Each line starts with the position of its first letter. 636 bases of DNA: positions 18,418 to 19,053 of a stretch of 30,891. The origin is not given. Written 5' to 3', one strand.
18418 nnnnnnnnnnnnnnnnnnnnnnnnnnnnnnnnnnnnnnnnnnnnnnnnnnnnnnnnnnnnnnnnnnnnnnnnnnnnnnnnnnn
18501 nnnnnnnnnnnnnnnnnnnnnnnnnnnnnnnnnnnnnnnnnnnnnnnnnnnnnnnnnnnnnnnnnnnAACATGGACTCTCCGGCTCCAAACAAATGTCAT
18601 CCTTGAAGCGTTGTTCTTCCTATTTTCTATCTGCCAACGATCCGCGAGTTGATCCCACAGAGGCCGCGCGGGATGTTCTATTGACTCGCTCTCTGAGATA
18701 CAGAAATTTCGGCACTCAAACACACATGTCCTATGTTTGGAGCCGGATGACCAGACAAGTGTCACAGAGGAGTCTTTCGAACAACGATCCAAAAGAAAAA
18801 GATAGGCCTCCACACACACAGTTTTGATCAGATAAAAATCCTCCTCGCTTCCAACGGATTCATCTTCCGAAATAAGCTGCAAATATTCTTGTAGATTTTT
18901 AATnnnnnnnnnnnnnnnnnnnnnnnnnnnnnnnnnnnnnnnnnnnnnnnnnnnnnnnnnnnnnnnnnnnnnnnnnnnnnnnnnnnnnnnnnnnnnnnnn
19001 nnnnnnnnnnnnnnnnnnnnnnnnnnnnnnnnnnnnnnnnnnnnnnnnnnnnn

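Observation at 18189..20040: REC-pseudophosphatase-pseudokinase fusion paired with its own STAS protein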

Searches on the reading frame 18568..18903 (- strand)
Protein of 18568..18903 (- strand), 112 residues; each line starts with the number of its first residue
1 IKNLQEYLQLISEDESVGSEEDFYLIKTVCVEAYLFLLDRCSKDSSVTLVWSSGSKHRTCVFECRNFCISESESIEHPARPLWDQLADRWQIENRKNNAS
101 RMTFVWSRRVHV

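Call 20: search_protein_families(library=pfam, proteins=[window:18568-18903:-], max_evalue=10)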
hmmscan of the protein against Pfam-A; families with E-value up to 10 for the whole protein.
window:18568-18903:- (112 aa): 0 families
